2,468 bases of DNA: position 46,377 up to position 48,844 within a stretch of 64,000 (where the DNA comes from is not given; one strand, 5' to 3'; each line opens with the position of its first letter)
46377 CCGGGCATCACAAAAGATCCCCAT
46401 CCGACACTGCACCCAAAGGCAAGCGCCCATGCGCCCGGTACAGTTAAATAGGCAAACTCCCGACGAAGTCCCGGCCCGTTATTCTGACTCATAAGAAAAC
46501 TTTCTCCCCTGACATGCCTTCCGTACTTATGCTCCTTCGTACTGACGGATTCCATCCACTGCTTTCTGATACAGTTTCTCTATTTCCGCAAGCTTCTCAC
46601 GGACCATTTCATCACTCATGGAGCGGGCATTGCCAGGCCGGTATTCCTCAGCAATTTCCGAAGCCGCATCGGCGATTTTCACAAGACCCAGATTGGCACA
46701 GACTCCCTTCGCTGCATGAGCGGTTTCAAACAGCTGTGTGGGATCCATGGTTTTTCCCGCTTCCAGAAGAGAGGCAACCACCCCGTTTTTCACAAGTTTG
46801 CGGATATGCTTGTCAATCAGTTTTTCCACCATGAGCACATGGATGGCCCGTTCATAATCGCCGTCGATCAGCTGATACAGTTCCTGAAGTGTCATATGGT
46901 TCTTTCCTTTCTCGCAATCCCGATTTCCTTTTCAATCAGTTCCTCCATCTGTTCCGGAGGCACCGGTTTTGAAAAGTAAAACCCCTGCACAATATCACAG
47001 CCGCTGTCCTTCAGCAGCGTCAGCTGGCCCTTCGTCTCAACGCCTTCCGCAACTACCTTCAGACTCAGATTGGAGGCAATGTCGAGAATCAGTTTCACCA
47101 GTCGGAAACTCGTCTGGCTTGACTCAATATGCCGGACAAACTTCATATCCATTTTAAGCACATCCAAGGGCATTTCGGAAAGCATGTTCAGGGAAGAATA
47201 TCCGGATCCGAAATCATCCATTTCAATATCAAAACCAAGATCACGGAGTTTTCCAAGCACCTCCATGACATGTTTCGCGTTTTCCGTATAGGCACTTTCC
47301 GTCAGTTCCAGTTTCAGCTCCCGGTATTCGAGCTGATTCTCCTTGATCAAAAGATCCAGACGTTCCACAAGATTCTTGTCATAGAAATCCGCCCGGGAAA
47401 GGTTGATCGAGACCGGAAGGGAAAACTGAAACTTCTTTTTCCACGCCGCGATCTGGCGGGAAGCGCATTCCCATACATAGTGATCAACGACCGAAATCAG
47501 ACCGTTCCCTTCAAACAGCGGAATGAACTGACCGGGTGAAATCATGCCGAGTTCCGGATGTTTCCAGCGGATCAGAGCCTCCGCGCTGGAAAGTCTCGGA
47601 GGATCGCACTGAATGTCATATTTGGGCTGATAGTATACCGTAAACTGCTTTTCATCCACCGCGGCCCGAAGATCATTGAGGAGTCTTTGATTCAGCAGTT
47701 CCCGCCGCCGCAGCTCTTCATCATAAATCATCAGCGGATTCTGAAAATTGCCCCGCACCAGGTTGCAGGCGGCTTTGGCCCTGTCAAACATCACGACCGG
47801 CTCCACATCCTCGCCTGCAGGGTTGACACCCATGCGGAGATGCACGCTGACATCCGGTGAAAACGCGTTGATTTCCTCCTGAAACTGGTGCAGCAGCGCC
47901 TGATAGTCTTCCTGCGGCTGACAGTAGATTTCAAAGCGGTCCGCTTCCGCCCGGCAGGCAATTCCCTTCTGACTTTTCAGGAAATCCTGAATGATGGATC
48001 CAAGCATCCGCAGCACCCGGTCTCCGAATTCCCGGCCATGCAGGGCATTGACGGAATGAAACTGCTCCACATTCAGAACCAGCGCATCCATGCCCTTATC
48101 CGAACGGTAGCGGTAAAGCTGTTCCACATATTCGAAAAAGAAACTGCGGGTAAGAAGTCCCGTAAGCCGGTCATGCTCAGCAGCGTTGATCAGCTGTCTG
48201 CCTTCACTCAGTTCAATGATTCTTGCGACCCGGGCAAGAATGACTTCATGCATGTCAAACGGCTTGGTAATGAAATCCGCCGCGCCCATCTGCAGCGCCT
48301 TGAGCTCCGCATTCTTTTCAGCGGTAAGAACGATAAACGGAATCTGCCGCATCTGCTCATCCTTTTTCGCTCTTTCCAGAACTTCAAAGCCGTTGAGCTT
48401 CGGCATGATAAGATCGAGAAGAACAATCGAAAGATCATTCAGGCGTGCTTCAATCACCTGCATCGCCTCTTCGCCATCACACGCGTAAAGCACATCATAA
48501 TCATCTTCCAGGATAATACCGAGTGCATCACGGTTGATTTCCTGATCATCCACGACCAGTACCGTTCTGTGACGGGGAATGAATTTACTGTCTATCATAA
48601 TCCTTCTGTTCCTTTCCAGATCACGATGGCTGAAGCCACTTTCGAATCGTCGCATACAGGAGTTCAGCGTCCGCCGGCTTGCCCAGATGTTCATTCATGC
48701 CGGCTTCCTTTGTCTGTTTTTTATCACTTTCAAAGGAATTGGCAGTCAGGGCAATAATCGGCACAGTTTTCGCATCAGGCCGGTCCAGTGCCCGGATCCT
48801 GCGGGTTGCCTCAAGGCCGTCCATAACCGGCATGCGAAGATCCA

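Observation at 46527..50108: Two hybrid kinases + stand-alone Hpt + REC-GGDEF*-EAL: multi-input phosphorelay apparently ending in c-di-GMP hydrolysis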

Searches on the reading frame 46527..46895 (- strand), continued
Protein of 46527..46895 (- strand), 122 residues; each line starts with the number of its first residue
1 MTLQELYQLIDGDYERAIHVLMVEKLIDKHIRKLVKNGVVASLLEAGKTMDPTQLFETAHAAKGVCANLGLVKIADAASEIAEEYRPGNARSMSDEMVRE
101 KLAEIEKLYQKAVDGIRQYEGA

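Call 33: search_solved_structures(query=A1, max_evalue=1, show_alignments=2)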
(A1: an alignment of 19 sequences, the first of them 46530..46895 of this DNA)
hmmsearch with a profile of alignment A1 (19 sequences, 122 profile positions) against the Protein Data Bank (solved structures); distinct sequences matched with E-value up to 1: 7.
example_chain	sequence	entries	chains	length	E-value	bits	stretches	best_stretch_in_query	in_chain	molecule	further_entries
6een_D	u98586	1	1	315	3.5e-07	33.5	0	34-64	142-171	Designer Pentatricopeptide Protein dPPR10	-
6een_B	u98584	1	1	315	3.9e-07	33.3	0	34-64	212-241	Designer Pentatricopeptide Protein dPPR10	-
6ff6_A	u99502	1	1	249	0.0082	19.4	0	54-95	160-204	BRIC1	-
7c1i_A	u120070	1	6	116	0.015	18.5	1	41-93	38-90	Histidine kinase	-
3qku_A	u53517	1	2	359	0.21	14.8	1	15-93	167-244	DNA double-strand break repair rad50 ATPase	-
7udk_A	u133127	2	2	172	0.69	13.2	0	19-40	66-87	Designed helical repeat protein (DHR) RPB_LRP2_R4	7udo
4kav_A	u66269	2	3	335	0.85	12.9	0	19-44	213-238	YhbX/YhjW/YijP/YjdB family protein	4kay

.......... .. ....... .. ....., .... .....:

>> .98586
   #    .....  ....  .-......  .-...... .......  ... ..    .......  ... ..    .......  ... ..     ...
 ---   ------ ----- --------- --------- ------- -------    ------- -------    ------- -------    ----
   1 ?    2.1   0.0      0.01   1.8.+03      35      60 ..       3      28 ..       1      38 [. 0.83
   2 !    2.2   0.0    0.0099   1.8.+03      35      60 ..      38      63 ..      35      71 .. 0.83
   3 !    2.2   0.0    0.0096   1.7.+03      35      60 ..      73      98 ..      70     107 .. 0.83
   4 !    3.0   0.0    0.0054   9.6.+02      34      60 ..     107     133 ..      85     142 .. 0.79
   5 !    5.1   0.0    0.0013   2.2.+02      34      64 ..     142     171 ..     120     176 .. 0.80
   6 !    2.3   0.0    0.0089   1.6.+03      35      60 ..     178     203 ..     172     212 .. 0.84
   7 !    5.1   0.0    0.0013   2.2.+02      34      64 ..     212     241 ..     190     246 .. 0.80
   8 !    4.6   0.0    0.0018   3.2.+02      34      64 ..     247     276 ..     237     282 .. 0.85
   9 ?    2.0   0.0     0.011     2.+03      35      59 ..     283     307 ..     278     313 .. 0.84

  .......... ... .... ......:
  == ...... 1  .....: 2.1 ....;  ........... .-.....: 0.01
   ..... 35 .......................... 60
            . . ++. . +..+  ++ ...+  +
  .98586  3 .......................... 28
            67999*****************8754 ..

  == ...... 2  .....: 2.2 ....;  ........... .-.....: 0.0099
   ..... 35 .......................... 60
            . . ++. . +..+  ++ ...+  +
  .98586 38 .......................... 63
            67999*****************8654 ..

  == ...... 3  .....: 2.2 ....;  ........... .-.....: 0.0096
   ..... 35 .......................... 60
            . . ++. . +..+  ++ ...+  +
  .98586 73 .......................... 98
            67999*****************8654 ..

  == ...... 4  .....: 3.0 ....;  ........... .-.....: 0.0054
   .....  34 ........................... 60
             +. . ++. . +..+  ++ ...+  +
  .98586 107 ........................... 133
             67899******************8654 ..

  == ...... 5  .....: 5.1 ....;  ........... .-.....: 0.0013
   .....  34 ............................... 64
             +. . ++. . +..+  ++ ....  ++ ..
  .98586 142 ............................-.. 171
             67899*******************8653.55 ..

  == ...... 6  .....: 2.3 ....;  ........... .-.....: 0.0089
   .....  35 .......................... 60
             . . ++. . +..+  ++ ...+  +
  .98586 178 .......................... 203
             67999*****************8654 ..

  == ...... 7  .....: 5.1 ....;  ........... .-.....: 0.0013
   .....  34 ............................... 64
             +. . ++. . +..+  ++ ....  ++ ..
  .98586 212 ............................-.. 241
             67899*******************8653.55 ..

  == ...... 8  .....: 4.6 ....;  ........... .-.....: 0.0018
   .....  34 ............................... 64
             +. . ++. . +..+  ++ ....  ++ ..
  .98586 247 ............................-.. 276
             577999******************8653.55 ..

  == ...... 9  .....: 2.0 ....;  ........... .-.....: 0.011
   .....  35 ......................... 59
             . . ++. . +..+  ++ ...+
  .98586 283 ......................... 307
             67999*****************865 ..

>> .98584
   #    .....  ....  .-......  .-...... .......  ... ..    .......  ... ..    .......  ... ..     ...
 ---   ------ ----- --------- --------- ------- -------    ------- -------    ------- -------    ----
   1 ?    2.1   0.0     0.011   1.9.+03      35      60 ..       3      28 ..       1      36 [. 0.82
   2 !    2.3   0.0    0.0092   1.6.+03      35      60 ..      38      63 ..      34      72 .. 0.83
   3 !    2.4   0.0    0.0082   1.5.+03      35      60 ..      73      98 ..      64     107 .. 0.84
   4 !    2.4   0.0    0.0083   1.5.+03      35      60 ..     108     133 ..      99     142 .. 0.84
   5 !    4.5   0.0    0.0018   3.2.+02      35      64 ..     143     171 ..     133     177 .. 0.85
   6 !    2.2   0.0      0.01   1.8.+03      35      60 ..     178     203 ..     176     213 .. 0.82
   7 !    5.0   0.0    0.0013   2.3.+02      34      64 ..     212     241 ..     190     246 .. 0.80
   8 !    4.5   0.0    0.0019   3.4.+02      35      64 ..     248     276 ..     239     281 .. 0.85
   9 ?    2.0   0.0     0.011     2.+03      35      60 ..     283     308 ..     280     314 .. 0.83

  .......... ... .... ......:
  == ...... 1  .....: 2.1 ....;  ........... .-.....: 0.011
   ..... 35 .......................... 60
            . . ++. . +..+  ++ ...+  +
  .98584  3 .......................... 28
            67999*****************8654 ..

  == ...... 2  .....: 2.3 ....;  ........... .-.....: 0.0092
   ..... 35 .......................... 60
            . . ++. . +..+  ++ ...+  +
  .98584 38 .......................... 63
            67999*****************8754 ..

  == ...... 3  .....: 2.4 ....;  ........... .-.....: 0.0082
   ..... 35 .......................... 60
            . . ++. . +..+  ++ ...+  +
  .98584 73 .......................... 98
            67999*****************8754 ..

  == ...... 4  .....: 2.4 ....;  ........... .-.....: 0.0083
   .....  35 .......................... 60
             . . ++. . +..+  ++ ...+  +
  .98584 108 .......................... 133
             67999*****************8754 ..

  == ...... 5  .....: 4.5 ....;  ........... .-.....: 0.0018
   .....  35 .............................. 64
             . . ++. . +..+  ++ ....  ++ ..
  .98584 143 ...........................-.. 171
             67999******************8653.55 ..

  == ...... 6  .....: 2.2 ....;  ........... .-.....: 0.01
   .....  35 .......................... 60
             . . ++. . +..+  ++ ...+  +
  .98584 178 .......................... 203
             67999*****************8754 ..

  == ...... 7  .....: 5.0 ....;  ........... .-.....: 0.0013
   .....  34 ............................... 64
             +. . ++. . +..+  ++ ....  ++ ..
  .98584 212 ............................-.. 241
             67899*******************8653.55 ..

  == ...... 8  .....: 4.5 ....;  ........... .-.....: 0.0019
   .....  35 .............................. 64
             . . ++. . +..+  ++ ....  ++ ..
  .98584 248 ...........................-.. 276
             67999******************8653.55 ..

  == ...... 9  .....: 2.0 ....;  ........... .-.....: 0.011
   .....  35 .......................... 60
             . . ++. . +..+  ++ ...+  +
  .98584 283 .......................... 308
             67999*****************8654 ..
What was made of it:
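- Tried and rejected: In the PDB profile search with the Hpt family, the top hits were spurious designer PPR repeats, and the only relevant hit was HptB at E = 0.015 (call 33).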

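Call 39: search_protein_families(library=pfam, proteins=[L077:3031-5415:+, L077:5434-5949:+, L077:5991-6632:+, L077:6639-7253:+, L077:7307-8194:+, L077:8399-8836:+, L077:8844-9881:+], max_evalue=0.001)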
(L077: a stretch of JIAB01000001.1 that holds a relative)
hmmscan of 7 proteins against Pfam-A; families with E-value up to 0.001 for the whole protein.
L077:3031-5415:+ (794 aa): 4 families
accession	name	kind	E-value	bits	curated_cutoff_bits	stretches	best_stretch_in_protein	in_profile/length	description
PF02065.24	Melibiase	-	7.4e-146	486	27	1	288-644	2-347/347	Melibiase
PF16875.11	Glyco_hydro_36N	-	8.9e-77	258.4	27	1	26-282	1-252/253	Glycosyl hydrolase family 36 N-terminal domain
PF16874.11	Glyco_hydro_36C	-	3.7e-12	47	27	1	659-789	2-77/77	Glycosyl hydrolase family 36 C-terminal domain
PF01055.32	Glyco_hydro_31_2nd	-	4.5e-07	29.9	23.5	1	345-590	23-268/328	Glycosyl hydrolases family 31 TIM-barrel domain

L077:5434-5949:+ (171 aa): 1 family
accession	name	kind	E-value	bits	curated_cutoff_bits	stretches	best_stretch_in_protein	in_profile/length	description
PF13248.11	Zn_ribbon_3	-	2.1e-05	24.3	27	1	150-170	5-26/26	zinc-ribbon domain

L077:5991-6632:+ (213 aa): 3 families
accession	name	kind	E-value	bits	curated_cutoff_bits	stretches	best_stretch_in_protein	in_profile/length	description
PF13483.12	Lactamase_B_3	-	2.9e-24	86.3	24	1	11-182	7-160/160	Beta-lactamase superfamily domain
PF12706.13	Lactamase_B_2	-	5.8e-20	72.2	27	1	26-183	20-200/200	Beta-lactamase superfamily domain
PF00753.33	Lactamase_B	-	0.00085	19.7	22.7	0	27-50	34-57/196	Metallo-beta-lactamase superfamily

L077:6639-7253:+ (204 aa): 1 family
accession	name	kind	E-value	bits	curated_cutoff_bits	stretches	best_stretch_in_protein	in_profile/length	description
PF04199.19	Cyclase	-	3.7e-14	53.6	23.1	1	4-140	1-134/142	Putative cyclase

L077:7307-8194:+ (295 aa): 1 family
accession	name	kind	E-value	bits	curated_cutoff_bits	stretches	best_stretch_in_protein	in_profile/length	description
PF00294.29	PfkB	-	5e-46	157.8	25.8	1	2-285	3-301/302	pfkB family carbohydrate kinase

L077:8399-8836:+ (145 aa): 1 family
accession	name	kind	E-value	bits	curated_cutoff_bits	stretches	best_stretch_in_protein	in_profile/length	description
PF12675.12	DUF3795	-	4.2e-16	59.6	22.6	1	11-97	2-79/83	Protein of unknown function (DUF3795)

L077:8844-9881:+ (345 aa): 2 families
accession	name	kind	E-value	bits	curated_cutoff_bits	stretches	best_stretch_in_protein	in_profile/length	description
PF12833.13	HTH_18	-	4.8e-18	65.7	33.6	1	250-327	3-80/80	Helix-turn-helix domain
PF00165.29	HTH_AraC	-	4.8e-12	46.1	26.6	1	293-325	10-41/42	Bacterial regulatory helix-turn-helix proteins, AraC family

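Call 59: predict_structure(alignment_id=A1)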
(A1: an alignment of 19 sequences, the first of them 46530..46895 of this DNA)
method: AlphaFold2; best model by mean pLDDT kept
length: 122 residues; sequences in the alignment: 19
mean_pLDDT: 96.5   pTM: 0.88
mean pLDDT of the five models: 96.5, 96.1, 94.7, 94.5, 93.6
residues with pLDDT >= 90: 120; 70-90: 2; 50-70: 0; < 50: 0
segments of 3 or more residues with pLDDT < 50: none
pLDDT, mean of each block of 10 residues (from residue 1): 96 97 95 95 98 98 98 98 95 96 98 97 80
secondary structure, 60 per line:
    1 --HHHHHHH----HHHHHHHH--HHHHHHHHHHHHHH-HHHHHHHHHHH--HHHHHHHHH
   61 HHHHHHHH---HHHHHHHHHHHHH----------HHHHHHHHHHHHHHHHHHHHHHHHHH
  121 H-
elements in order: H3-9 H14-21 H24-37 H39-49 H52-68 H72-84 H95-121
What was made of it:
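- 46527..46895 (-): Stand-alone histidine phosphotransfer protein (Hpt), 122 aa, with phospho-His60 in HAAKG. Its ATG overlaps the PDE stop (ATGA). AF2 model pLDDT 96.5, call 59.
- On Hpt (PF01627) histidine phosphotransfer proteins: AF2 pLDDT 96.5 (call 59).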

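Call 61: fold_search(model_id=the predicted structure, library=pdb)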
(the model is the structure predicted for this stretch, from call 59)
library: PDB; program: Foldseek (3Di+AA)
matches with E <= 10: 190; with E <= 0.001: 0
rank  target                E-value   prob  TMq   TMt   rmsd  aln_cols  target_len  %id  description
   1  7c1i_A                1.1e-02  1.00  0.57  0.61   6.0       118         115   21  Crystal structure of histidine-containing phosphotransfer protein B (HptB) from Pseudomonas aeruginosa PAO1 (released 2020-11-04)
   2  3myf_A                2.9e-02  1.00  0.70  0.73   2.9       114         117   13  The Crystal Structure of the HPT domain from the Hpt Sensor Hybrid Histidine Kinase from Shewanella to 1.80A (released 2010-05-26)
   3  3myf_B                3.5e-02  1.00  0.75  0.79   2.7       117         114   14  The Crystal Structure of the HPT domain from the Hpt Sensor Hybrid Histidine Kinase from Shewanella to 1.80A (released 2010-05-26)
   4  8rqj_B                4.1e-02  0.99  0.48  0.46   7.8       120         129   18  Histidine-containing phosphotransfer protein from Chaetomium termophilum mutant R158A (released 2024-07-03)
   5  2a0b                  5.6e-02  1.00  0.65  0.67   4.0       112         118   20  HISTIDINE-CONTAINING PHOSPHOTRANSFER DOMAIN OF ARCB FROM ESCHERICHIA COLI (released 1998-06-17)
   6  8pbw_A                5.6e-02  0.99  0.51  0.49   7.6       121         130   17  Histidine-containing phosphotransfer protein from Chaetomium thermophilum (released 2024-07-03)
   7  3myf_D                6.2e-02  1.00  0.68  0.71   3.2       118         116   13  The Crystal Structure of the HPT domain from the Hpt Sensor Hybrid Histidine Kinase from Shewanella to 1.80A (released 2010-05-26)
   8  8pbw_C                7.7e-02  1.00  0.56  0.52   4.9       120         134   19  Histidine-containing phosphotransfer protein from Chaetomium thermophilum (released 2024-07-03)
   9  8pbw_B                8.5e-02  1.00  0.58  0.54   6.7       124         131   15  Histidine-containing phosphotransfer protein from Chaetomium thermophilum (released 2024-07-03)
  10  8rqj_A                9.0e-02  1.00  0.58  0.55   4.2       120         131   19  Histidine-containing phosphotransfer protein from Chaetomium termophilum mutant R158A (released 2024-07-03)
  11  1a0b                  9.9e-02  1.00  0.61  0.63   4.2       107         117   20  HISTIDINE-CONTAINING PHOSPHOTRANSFER DOMAIN OF ARCB FROM ESCHERICHIA COLI (released 1998-03-18)
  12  9h6e_A                1.5e-01  0.97  0.50  0.41   7.2       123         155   15  Complex of Histidine-containing phosphotransfer 1 (AHP1) and Response regulator 1 (ARR1) from A. thaliana (released 2025-03-26)
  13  8rqg                  1.7e-01  0.99  0.55  0.53   4.5       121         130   18  Histidine-containing phosphotransfer protein from Chaetomium termophilum mutant H105E (released 2024-07-03)
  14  9h6e_C                1.7e-01  0.96  0.50  0.41   7.3       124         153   14  Complex of Histidine-containing phosphotransfer 1 (AHP1) and Response regulator 1 (ARR1) from A. thaliana (released 2025-03-26)
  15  3iqt                  2.7e-01  1.00  0.68  0.67   2.9       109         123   16  Structure of the HPT domain of Sensor protein barA from Escherichia coli CFT073. (released 2009-09-22)
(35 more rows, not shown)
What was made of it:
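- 46527..46895 (-): The top 16 Foldseek PDB hits are all Hpt proteins (HptB 7c1i; 3myf, TM 0.75-0.79; ArcB; BarA), call 61.
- On Hpt (PF01627) histidine phosphotransfer proteins: The top 16 PDB fold hits are all Hpt proteins, with TM-scores up to 0.79 (call 61).
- Hpt fold confirmed (calls 59 and 61).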

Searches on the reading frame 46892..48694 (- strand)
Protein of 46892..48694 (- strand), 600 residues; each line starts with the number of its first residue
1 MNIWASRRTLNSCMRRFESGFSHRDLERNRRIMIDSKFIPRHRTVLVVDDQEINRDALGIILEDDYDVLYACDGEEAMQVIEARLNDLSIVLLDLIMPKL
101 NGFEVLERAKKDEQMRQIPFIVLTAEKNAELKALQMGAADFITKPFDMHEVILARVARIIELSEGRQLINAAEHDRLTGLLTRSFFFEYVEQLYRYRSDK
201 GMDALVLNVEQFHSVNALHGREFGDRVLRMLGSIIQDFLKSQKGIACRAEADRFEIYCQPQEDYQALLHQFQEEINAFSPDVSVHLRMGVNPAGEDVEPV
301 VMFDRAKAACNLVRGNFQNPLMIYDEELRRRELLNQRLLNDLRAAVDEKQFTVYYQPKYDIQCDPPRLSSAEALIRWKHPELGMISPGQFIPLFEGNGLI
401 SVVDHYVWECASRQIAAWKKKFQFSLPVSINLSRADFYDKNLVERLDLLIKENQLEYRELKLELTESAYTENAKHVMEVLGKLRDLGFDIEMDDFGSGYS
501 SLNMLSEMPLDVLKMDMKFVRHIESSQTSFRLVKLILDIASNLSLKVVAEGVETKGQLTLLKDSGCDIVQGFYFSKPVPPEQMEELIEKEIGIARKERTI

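Call 4: search_protein_families(library=pfam, proteins=[window:46892-48694:-], max_evalue=0.01)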
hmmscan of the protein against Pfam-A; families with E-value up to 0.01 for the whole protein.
window:46892-48694:- (600 aa): 3 families
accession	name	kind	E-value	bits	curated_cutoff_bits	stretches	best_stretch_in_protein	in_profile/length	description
PF00563.25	EAL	-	8e-66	222.2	31.3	1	340-577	2-236/236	EAL domain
PF00072.30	Response_reg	-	5.7e-21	75.2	30.2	1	45-152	1-107/111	Response regulator receiver domain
PF00990.26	GGDEF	-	2.8e-14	53.6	23.8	1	172-279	1-111/161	Diguanylate cyclase, GGDEF domain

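Call 30: search_protein_families(library=ncbifam, proteins=[window:46892-48598:-], max_evalue=0.001)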
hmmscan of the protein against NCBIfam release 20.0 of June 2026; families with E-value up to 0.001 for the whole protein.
window:46892-48598:- (568 aa): 117 families (the best 25 are shown)
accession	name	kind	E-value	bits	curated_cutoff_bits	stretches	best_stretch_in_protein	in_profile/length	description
NF045675.1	PhdiestaseDibA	equivalog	1.2e-77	261.7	980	1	134-552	197-622/623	phosphodiesterase DibA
NF007474.0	PRK10060.1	equivalog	7.1e-77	259.1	782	1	135-557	232-656/663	cyclic di-GMP phosphodiesterase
NF053781.1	cdiGMPphdstlr2612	equivalog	8.1e-71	239.1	1600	1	134-557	834-1267/1268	Tlr1612 family c-di-GMP phosphodiesterase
NF008467.0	PRK11359.1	equivalog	3.1e-68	230.5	857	1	125-556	360-793/800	oxygen-sensing cyclic-di-GMP phosphodiesterase DosP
NF052458.1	PhdiestGepA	equivalog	3.4e-67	227.3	1200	1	138-550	423-836/840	phosphodiesterase GepA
NF052596.1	RR_EAL_PvrR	equivalog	9.4e-59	199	580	2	306-558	143-392/398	response regulator cyclic di-GMP phosphodiesterase PvrR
NF008807.1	PRK11829.1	equivalog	5.1e-58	196.7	733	1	267-551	379-658/670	biofilm formation regulator HmsP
NF007839.0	PRK10551.1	equivalog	4.6e-42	144.3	461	1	308-558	266-513/518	cyclic di-GMP phosphodiesterase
NF007298.0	PRK09776.1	equivalog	6.4e-39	133.6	1135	1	134-550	678-1101/1111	diguanylate cyclase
NF045673.1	c-di-GMPRcptLapD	equivalog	4.4e-32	111.2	1020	1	135-547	231-646/647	cyclic di-GMP receptor LapD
NF052265.1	EAL_dom_RimA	equivalog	4.5e-31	108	430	1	378-546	66-234/248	S6 modification regulatory phosphodiesterase RimA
NF007135.0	PRK09581.1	equivalog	1.9e-30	106.1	474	2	12-125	4-117/457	PleD family two-component system response regulator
TIGR02154.1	PhoB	equivalog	3.3e-21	75.6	296.2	1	11-128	3-120/226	phosphate regulon transcriptional regulator PhoB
NF053854.1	RespRegPhoBBctds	equivalog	4.2e-21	75.3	270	1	13-135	1-122/225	two-component system response regulator PhoB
NF047654.1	DiguCycDgcRLepto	equivalog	6.9e-21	74.4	500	1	10-224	2-218/295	diguanylate cyclase DgcR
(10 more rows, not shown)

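Call 68: find_related_loci(query=A3, collection=metagenome_contigs, flank=6000)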
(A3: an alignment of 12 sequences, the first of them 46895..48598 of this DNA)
Query A3 (568 aa) in metagenome_contigs; peptide patterns used: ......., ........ (x = any residue, [..] = any of these).
600 stretches matched a pattern (row limit reached: there are more); 586 encode a relative of the query (tblastn E <= 1e-3); the best 80 are kept; 80 distinct loci.
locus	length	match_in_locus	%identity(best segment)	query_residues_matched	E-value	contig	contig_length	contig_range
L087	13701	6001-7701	65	1-566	0e+0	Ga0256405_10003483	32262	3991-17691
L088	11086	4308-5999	64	1-564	0e+0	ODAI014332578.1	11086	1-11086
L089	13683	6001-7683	68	1-561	0e+0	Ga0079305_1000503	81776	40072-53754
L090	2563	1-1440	68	87-566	0e+0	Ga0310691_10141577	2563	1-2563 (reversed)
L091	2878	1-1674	61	9-566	0e+0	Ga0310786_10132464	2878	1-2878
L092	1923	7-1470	63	78-565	0e+0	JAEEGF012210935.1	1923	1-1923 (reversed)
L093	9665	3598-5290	64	1-564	0e+0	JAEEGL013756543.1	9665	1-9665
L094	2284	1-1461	62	79-565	0e+0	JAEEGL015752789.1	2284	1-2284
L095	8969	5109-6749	58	11-556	0e+0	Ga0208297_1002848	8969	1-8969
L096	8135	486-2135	52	11-559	0e+0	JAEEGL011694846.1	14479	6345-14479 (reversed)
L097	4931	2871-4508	52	11-555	0e+0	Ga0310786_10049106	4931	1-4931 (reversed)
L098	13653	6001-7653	50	11-560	0e+0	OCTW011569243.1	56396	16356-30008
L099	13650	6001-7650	49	11-559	3e-178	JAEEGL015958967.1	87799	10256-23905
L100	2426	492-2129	49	10-555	0e+0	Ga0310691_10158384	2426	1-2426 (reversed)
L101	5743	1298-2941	48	11-557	2e-180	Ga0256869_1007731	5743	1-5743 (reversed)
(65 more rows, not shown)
